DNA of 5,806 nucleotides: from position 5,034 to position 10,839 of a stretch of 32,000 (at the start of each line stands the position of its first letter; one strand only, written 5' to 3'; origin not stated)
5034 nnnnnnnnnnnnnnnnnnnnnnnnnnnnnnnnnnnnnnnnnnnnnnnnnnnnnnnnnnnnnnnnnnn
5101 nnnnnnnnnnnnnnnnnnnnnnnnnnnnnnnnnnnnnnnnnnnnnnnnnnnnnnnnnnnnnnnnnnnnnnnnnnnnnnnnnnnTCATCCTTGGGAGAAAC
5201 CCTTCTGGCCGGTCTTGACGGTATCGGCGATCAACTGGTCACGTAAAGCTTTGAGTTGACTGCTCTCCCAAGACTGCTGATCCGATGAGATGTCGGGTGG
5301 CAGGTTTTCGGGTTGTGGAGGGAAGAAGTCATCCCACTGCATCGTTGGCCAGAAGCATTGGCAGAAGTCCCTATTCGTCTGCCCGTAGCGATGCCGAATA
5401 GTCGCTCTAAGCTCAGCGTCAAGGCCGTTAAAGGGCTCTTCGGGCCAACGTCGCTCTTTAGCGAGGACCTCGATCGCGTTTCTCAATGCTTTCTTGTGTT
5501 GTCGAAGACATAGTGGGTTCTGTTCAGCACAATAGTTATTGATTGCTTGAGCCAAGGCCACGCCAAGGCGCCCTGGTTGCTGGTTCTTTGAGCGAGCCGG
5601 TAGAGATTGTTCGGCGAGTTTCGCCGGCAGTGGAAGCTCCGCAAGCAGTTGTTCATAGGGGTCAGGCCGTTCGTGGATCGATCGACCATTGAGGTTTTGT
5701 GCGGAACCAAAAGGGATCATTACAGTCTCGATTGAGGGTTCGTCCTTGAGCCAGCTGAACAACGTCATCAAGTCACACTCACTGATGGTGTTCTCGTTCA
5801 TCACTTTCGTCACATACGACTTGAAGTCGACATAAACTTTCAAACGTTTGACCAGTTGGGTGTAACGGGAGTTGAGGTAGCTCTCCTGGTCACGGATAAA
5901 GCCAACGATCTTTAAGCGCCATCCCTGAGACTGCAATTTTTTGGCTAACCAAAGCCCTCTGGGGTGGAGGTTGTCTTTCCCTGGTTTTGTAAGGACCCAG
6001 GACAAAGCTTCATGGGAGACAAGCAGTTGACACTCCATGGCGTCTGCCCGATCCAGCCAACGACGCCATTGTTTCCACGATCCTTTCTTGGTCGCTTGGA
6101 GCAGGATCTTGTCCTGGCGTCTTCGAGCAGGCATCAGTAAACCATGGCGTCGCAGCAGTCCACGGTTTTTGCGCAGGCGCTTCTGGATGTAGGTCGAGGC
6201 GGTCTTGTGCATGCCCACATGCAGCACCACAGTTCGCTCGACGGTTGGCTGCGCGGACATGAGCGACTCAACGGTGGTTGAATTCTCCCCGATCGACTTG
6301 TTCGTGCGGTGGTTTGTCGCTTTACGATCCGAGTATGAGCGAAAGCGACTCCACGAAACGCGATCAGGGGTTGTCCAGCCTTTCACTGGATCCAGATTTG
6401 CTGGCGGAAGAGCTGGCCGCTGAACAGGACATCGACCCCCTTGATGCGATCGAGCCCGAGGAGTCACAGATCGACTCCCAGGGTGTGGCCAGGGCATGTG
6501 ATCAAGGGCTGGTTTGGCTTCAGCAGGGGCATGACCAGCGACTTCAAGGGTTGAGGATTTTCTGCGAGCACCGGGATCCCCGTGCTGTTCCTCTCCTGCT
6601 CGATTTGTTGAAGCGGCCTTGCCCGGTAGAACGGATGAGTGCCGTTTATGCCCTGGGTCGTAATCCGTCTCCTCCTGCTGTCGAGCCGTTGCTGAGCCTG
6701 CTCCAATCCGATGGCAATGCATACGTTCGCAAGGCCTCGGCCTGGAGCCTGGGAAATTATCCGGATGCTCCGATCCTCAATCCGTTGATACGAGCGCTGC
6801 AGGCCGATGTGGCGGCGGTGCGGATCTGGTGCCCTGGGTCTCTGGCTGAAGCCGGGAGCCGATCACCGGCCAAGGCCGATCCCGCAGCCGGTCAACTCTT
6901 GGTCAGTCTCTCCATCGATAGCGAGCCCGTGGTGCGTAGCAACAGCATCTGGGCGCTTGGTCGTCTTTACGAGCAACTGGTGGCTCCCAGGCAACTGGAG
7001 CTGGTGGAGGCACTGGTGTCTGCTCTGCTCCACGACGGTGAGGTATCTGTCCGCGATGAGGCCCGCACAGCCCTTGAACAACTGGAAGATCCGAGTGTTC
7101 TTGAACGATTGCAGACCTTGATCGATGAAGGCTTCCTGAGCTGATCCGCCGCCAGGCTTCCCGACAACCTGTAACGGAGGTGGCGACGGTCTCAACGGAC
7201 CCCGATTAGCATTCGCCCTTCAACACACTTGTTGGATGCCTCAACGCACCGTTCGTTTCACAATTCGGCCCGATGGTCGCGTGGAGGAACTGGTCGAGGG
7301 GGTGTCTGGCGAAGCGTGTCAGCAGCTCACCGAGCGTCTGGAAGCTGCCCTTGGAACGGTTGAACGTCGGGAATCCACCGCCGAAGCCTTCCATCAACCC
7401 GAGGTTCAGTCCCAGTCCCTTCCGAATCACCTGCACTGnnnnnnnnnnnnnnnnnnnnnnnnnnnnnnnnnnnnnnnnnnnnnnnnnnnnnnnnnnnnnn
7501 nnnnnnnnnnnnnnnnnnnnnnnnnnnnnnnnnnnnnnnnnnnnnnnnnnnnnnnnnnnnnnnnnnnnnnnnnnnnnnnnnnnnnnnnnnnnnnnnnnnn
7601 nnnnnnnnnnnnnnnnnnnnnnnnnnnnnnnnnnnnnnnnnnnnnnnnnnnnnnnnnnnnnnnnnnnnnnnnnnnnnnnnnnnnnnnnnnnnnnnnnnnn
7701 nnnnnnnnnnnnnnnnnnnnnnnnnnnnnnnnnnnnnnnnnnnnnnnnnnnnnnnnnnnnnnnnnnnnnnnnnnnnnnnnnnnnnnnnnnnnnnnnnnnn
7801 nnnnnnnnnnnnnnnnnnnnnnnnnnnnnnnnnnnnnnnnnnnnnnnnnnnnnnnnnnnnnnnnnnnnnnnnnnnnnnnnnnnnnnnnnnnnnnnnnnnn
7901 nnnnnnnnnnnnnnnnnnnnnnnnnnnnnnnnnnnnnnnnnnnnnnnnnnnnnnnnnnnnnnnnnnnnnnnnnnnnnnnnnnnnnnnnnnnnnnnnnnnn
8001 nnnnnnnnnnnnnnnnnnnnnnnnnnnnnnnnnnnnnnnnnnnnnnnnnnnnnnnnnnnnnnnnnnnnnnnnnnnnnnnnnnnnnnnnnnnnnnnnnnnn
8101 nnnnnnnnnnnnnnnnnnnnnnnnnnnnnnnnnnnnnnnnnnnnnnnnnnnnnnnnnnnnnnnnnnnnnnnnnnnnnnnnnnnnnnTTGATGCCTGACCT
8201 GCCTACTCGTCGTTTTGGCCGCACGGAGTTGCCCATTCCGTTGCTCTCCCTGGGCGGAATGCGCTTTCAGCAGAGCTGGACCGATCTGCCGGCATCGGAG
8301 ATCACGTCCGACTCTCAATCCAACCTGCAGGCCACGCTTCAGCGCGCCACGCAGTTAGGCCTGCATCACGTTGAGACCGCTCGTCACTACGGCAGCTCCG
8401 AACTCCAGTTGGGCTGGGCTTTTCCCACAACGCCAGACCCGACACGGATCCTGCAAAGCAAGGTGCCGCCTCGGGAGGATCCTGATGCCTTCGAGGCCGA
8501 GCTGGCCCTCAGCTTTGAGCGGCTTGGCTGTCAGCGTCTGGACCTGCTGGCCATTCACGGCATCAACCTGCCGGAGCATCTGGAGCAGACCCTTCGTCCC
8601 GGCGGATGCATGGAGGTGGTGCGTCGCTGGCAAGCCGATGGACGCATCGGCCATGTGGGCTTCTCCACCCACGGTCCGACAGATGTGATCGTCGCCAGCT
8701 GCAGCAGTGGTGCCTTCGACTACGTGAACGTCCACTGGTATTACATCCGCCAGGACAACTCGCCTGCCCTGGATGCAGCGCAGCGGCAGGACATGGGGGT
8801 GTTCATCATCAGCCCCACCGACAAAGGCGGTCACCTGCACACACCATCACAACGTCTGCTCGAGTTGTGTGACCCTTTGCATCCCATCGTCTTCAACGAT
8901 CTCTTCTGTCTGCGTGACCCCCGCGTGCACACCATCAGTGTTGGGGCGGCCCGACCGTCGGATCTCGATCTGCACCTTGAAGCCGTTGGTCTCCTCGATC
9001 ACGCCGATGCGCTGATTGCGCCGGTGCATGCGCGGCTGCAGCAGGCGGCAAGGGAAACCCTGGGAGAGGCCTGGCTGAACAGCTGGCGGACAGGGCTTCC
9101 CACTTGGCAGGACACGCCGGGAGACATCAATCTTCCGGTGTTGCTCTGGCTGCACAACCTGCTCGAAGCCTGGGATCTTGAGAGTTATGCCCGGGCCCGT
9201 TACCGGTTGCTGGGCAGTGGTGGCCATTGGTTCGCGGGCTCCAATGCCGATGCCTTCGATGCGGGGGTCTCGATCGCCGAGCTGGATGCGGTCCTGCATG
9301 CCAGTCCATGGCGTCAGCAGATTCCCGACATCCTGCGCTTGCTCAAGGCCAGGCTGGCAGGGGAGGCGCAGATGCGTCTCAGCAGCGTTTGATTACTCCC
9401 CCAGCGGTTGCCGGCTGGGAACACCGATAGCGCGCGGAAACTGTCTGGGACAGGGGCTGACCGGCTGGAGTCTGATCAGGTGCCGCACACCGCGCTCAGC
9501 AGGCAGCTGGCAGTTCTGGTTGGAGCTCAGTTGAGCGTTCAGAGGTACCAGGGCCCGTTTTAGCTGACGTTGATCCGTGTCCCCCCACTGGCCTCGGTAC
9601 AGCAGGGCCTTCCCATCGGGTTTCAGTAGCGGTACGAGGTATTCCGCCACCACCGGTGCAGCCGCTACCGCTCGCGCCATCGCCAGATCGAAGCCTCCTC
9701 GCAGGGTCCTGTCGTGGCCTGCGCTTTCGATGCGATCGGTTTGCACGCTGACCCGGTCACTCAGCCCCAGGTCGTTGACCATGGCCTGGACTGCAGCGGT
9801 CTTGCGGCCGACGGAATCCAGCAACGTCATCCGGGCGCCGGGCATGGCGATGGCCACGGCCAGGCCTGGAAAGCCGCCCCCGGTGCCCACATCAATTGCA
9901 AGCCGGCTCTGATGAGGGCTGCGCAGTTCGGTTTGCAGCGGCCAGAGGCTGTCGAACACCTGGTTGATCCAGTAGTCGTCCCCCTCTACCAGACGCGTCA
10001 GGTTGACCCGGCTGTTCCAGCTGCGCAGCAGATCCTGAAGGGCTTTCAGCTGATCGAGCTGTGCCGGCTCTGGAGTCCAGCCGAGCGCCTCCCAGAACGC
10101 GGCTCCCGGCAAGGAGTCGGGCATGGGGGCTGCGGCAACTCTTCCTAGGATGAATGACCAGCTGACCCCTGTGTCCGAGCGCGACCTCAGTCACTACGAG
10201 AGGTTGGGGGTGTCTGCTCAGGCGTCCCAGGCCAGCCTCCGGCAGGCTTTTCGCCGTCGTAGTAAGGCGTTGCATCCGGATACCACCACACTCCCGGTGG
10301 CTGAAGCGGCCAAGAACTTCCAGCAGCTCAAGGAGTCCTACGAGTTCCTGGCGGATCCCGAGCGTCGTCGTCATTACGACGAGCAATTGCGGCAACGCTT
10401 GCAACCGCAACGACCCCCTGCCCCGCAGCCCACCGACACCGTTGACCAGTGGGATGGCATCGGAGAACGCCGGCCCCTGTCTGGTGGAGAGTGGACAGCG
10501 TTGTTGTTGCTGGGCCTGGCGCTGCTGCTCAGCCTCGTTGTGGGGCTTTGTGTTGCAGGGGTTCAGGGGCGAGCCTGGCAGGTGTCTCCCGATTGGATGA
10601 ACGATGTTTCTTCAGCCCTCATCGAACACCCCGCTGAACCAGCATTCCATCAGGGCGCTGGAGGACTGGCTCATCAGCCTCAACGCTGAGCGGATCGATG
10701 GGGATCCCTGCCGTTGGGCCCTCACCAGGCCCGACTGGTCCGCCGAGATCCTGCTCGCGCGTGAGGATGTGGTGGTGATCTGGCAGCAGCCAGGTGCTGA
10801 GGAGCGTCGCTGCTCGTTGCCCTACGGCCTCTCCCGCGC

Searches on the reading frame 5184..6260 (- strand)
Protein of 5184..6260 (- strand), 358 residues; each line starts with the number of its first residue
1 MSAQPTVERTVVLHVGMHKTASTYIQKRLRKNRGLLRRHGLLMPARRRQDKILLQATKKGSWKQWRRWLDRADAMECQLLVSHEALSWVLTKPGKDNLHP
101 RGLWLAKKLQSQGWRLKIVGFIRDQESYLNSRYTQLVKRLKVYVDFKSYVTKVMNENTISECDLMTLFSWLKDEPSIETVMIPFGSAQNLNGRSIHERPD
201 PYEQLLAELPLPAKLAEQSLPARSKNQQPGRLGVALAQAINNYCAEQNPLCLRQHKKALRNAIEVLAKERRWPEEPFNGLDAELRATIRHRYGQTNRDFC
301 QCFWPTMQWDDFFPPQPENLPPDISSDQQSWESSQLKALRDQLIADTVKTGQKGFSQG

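Call 85: search_solved_structures(query=A7, max_evalue=10, show_alignments=2)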
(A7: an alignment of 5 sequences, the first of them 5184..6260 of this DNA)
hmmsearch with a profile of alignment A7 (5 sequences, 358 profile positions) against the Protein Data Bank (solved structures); distinct sequences matched with E-value up to 10: 2.
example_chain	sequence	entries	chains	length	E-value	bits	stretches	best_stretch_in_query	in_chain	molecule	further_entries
9hu9_A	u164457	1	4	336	1.2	11.5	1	271-316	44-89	Glucosyltransferase 3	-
9htx_A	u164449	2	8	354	1.3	11.4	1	270-316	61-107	Glucosyltransferase 3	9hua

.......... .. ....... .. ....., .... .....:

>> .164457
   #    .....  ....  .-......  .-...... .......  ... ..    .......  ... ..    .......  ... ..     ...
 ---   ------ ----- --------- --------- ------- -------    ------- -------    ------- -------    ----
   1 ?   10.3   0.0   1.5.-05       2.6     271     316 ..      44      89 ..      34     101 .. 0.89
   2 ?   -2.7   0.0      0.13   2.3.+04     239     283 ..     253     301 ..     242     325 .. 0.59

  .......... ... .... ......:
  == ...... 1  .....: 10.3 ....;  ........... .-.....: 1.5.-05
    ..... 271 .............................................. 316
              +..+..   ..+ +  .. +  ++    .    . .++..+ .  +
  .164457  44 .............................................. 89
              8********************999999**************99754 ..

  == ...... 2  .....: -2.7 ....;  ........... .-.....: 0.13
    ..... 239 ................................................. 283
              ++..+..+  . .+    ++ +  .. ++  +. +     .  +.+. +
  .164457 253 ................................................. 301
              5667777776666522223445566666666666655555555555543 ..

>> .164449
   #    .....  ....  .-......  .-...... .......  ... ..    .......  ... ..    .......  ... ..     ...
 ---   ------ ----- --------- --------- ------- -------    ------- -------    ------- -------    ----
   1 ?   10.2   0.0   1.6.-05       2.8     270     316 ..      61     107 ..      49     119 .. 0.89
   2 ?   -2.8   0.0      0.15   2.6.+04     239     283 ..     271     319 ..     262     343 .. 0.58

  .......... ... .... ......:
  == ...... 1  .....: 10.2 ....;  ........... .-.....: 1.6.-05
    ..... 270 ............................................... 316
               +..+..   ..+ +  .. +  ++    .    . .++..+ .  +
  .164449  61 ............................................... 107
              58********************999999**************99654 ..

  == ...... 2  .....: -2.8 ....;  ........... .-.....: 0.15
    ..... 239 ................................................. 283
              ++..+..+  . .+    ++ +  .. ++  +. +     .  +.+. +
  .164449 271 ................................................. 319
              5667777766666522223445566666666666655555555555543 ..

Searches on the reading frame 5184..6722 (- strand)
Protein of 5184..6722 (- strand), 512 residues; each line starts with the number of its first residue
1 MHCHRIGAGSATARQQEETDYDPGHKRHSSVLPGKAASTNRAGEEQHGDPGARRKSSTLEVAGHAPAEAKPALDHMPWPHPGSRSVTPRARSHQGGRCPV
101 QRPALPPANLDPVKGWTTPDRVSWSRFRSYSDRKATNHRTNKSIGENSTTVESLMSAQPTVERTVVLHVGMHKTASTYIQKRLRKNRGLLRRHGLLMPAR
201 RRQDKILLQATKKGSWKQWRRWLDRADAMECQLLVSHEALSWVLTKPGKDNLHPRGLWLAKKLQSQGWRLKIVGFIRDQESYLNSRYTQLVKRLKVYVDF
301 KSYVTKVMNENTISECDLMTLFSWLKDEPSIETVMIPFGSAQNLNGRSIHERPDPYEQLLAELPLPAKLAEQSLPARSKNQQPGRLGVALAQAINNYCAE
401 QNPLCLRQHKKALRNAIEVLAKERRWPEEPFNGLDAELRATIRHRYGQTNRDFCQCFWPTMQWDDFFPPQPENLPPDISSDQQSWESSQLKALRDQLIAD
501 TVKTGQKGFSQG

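Call 6: search_protein_families(library=pfam, proteins=[window:5184-6722:-], max_evalue=0.001)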
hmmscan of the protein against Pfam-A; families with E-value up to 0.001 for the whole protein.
window:5184-6722:- (512 aa): 0 families

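Call 69: search_protein_families(library=pfam, proteins=[window:5184-6722:-], max_evalue=0.1)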
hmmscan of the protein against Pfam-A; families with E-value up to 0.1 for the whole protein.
window:5184-6722:- (512 aa): 0 families

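Call 76: search_protein_families(library=ncbifam, proteins=[window:5184-6722:-], max_evalue=10)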
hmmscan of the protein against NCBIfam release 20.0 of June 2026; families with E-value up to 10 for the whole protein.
window:5184-6722:- (512 aa): 0 families
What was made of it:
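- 5184..6260 (-): 358-aa protein with sulfotransferase-like motifs (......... ... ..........), translationally coupled to the kpsT-like gene. No Pfam or NCBIfam hit (calls 69, 76).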

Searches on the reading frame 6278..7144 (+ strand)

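Call 6: search_protein_families(library=pfam, proteins=[window:6278-7144:+], max_evalue=0.001)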
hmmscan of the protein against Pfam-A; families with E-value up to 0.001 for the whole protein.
window:6278-7144:+ (288 aa): 6 families
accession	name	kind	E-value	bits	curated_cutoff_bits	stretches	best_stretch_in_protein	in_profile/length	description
PF13646.12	HEAT_2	-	1e-28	99.9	27.7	3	135-228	1-88/88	HEAT repeats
PF03130.22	HEAT_PBS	-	4.5e-16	57.9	20.9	0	119-143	2-26/27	PBS lyase HEAT-like repeat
PF13513.12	HEAT_EZ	-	1.1e-13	51.8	27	0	187-230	12-55/55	HEAT-like repeat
PF02985.28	HEAT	-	4.5e-13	48.6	23.5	0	207-233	4-30/31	HEAT repeat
PF00514.29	Arm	-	4.3e-07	30.2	20.6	0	134-160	13-38/41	Armadillo/beta-catenin-like repeat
PF00360.26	PHY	-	0.00055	19.8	27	1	136-214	27-104/183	Phytochrome region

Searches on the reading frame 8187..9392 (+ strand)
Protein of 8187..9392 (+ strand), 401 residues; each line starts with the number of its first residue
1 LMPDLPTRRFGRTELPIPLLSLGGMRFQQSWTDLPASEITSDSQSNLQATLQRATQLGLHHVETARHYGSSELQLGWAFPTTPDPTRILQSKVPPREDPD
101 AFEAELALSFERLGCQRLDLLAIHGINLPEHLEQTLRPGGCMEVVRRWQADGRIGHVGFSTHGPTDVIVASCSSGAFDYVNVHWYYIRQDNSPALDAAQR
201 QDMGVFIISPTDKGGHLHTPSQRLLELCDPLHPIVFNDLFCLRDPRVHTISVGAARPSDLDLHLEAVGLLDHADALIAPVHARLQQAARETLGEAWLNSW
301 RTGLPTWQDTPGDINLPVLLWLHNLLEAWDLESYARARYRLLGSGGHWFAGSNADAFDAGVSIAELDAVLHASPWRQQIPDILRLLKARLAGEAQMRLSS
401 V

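Call 6: search_protein_families(library=pfam, proteins=[window:8187-9392:+], max_evalue=0.001)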
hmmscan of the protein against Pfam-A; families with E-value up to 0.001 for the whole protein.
window:8187-9392:+ (401 aa): 1 family
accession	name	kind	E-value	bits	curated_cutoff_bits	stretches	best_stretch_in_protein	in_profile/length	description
PF00248.27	Aldo_ket_red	-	7.6e-12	45.3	24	1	20-214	2-195/291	Aldo/keto reductase family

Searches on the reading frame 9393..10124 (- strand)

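Call 7: search_protein_families(library=pfam, proteins=[window:9393-10124:-], max_evalue=0.001)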
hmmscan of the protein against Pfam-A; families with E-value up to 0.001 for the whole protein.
window:9393-10124:- (243 aa): 1 family
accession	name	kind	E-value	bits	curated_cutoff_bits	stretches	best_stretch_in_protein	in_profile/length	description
PF02527.21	GidB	-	2.8e-32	112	27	1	22-206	1-177/184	rRNA small subunit methyltransferase G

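Call 69: search_protein_families(library=pfam, proteins=[L086:17827-18201:-, L086:17266-17787:-], max_evalue=0.1)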
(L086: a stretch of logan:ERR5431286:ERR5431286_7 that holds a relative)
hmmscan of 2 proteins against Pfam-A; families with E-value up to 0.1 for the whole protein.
L086:17827-18201:- (124 aa): 0 families

L086:17266-17787:- (173 aa): 4 families
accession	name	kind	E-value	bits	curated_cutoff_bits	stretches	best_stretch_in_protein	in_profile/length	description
PF04191.18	PEMT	-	1.1e-11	45.5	25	1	53-143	3-96/105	Phospholipid methyltransferase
PF04140.19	ICMT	-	0.00034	21.4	24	1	71-146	16-94/95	Isoprenylcysteine carboxyl methyltransferase (ICMT) family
PF07298.16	NnrU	-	0.0079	16.3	24.7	1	47-133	62-134/188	NnrU protein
PF01222.22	ERG4_ERG24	-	0.062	12.5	27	1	84-119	345-380/432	Ergosterol biosynthesis ERG4/ERG24 family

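Call 104: search_protein_families(library=ncbifam, proteins=[L086:13709-14776:-, L086:14782-15690:-, L086:15690-16277:-, L086:16267-17208:-, L086:11331-13709:-], max_evalue=1e-10)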
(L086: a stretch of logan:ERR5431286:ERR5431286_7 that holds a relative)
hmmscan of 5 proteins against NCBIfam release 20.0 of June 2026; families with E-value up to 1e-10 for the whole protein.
L086:13709-14776:- (355 aa): 17 families
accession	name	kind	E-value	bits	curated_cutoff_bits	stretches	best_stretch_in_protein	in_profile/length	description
TIGR01181.1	dTDP_gluc_dehyt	equivalog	1e-124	415.8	365.1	1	17-349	1-314/321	dTDP-glucose 4,6-dehydratase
NF007490.0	PRK10084.1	subfamily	4.8e-123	410.7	649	1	17-348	2-336/361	dTDP-glucose 4,6-dehydratase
NF007582.0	PRK10217.1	equivalog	1.2e-120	402.9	698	1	16-349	2-334/355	dTDP-glucose 4,6-dehydratase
TIGR04180.1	EDH_00030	hypoth_equivalog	1.3e-33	116.4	475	1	18-291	1-258/297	NAD-dependent 4,6-dehydratase LegB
TIGR01179.1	galE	equivalog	2.3e-28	99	262.3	1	17-347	1-326/332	UDP-glucose 4-epimerase GalE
TIGR02622.1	CDP_4_6_dhtase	equivalog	2.8e-28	99.1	278.45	1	15-350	4-334/352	CDP-glucose 4,6-dehydratase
TIGR01472.1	gmd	equivalog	1.3e-22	80.5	415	1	18-344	3-336/342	GDP-mannose 4,6-dehydratase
NF011728.1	PRK15181.1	equivalog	9.2e-20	70.9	760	1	10-349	10-340/348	Vi polysaccharide biosynthesis UDP-N-acetylglucosaminuronic acid C-4 epimerase TviC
TIGR03466.1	HpnA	hypoth_equivalog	4.5e-17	61.9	367.65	1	17-272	2-230/327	hopanoid-associated sugar epimerase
NF042422.1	oxyalk_red_OleD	equivalog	1.4e-14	54.2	580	1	17-286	2-247/329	2-alkyl-3-oxoalkanoate reductase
NF052578.1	StrlDmthSdmBMthl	equivalog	2.9e-14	53.5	600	1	18-293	3-245/328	sterol demethylase protein SdmB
NF007956.0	PRK10675.1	subfamily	3.1e-14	52.8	394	1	17-349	2-332/338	UDP-glucose 4-epimerase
NF043036.1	ErythonDh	equivalog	1.5e-13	50.6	325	1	17-193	2-163/321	D-erythronate dehydrogenase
TIGR02197.1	heptose_epim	equivalog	2e-12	46.9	274.6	1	18-347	1-314/316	ADP-glyceromanno-heptose 6-epimerase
TIGR01214.1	rmlD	equivalog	6.3e-12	45.2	224.05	1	17-192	1-137/285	dTDP-4-dehydrorhamnose reductase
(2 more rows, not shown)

L086:14782-15690:- (302 aa): 2 families
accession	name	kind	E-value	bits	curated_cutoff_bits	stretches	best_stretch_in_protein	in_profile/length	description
TIGR01214.1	rmlD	equivalog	1.4e-80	270.5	224.05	1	2-297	1-284/285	dTDP-4-dehydrorhamnose reductase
NF007440.0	PRK09987.1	equivalog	4.3e-55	187.1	308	1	1-298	1-293/299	dTDP-4-dehydrorhamnose reductase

L086:15690-16277:- (195 aa): 1 family
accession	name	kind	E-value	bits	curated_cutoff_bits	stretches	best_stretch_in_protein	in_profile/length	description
TIGR01221.1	rmlC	equivalog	6.7e-68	227.9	155.75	1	13-188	6-175/176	dTDP-4-dehydrorhamnose 3,5-epimerase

L086:16267-17208:- (313 aa): 17 families
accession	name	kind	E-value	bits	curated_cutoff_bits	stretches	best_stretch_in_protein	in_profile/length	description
TIGR01207.1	rmlA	equivalog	2.9e-150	499.1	360.65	1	8-292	1-285/286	glucose-1-phosphate thymidylyltransferase RfbA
NF012024.0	PRK15480.1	equivalog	1.5e-136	454.3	588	1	6-293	3-290/292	glucose-1-phosphate thymidylyltransferase RfbA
TIGR01208.1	rmlA_long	equivalog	1.5e-56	191.8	320.25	1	8-241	1-232/353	glucose-1-phosphate thymidylyltransferase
TIGR03992.1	Arch_glmU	subfamily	1.1e-42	146.3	292.1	1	8-232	2-216/393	bifunctional sugar-1-phosphate nucleotidylyltransferase/acetyltransferase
NF041313.1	UDPGP_AglF_Halo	equivalog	6.6e-32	110.8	400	1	8-215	2-207/234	UTP--glucose-1-phosphate uridylyltransferase AglF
NF052502.1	man1P_GTase_Rv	exception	5.6e-27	94.5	440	1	9-197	3-189/352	mannose-1-phosphate guanylyltransferase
NF041173.1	Sug_nt_acttase_Thmprot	equivalog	3.3e-26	92.2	600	1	8-236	2-220/405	bifunctional sugar-1-phosphate nucleotidylyltransferase/acetyltransferase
TIGR01099.1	galU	equivalog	1.1e-23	84.1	326.8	1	7-62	2-57/261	UTP--glucose-1-phosphate uridylyltransferase GalU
NF045761.1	NAMPUrTaseMurU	equivalog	4.7e-19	69.1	250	1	8-238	2-222/226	N-acetylmuramate alpha-1-phosphate uridylyltransferase MurU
NF003670.0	PRK05293.1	equivalog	3.1e-15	56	470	0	137-239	151-254/382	glucose-1-phosphate adenylyltransferase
NF009928.0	PRK13389.1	equivalog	3.8e-13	49.2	548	0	7-60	9-62/302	UTP--glucose-1-phosphate uridylyltransferase GalU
NF010938.0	PRK14358.1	equivalog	4.9e-13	48.4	500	1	9-214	10-214/481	bifunctional N-acetylglucosamine-1-phosphate uridyltransferase/glucosamine-1-phosphate acetyltransferase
TIGR02091.1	glgC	equivalog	5.2e-12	45.5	424.9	0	9-72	3-66/364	glucose-1-phosphate adenylyltransferase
NF007516.0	PRK10122.1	equivalog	6.2e-12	45.3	534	0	8-60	5-57/297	UTP--glucose-1-phosphate uridylyltransferase GalF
NF010935.0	PRK14355.1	equivalog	2e-11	43.2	718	1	9-212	6-210/459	bifunctional UDP-N-acetylglucosamine diphosphorylase/glucosamine-1-phosphate N-acetyltransferase GlmU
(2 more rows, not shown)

L086:11331-13709:- (792 aa): 16 families
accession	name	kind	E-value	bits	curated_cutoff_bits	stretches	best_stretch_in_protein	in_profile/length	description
NF038299.1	EPS_HpsN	equivalog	9.9e-33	113.4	425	2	488-737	1-246/317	hormogonium polysaccharide biosynthesis glycosyltransferase HpsN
TIGR03965.1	mycofact_glyco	equivalog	1.1e-29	103.7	280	1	480-710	66-281/467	mycofactocin biosynthesis glycosyltransferase MftF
NF047683.1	TeichurnBiosyTuaG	equivalog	9.6e-29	100.8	400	1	223-354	3-131/252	teichuronic acid biosynthesis protein TuaG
TIGR03937.1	PgaC_IcaA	equivalog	2.4e-27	95.9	422.3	1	221-339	40-156/407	poly-beta-1,6-N-acetyl-D-glucosamine synthase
NF053739.1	GlytfEpsEBac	equivalog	8.7e-27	93.8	450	1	226-407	1-184/265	glycosyltransferase EpsE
TIGR04242.1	nodulat_NodC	equivalog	2.7e-22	79.3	550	1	222-334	44-157/395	chitooligosaccharide synthase NodC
NF007453.0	PRK10018.1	equivalog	4.6e-22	79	382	1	223-412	3-193/280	colanic acid biosynthesis glycosyltransferase WcaA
TIGR04017.1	WcaA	equivalog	1.8e-21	76.9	495.75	1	223-411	2-191/279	colanic acid biosynthesis glycosyltransferase WcaA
NF041875.1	EPS_EpsD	equivalog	5e-21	75.4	370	0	228-326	1-97/325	exopolysaccharide biosynthesis glycosyltransferase EpsD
NF050050.1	ProtGlycPglI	equivalog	1.6e-20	73.7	500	1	226-333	2-108/306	GalNAc(5)-diNAcBac-PP-undecaprenol beta-1,3-glucosyltransferase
NF007482.0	PRK10073.1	equivalog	5.3e-20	71.7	423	1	223-327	3-103/334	glycosyltransferase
TIGR03111.1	glyc2_xrt_Gpos1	hypoth_equivalog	2e-16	59.9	363.95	1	221-339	44-162/439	TIGR03111 family XrtG-associated glycosyltransferase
NF041394.1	GtaseAglG_Halo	equivalog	3.7e-15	56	440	0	228-335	3-106/304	glucosyl-dolichyl phosphate glucuronosyltransferase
NF038302.1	EPS_HpsE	equivalog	9.6e-13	47.8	300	0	228-339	3-117/307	hormogonium polysaccharide biosynthesis glycosyltransferase HpsE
TIGR01556.1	rhamnosyltran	subfamily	1e-11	44.5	200.55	0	510-709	13-200/281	rhamnosyltransferase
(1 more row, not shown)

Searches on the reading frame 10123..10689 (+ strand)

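Call 7: search_protein_families(library=pfam, proteins=[window:10123-10689:+], max_evalue=0.001)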
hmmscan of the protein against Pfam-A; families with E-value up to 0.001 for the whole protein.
window:10123-10689:+ (188 aa): 1 family
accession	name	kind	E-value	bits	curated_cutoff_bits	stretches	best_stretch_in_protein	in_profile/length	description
PF00226.36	DnaJ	-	2.5e-17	63.2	27.8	1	24-86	2-63/63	DnaJ domain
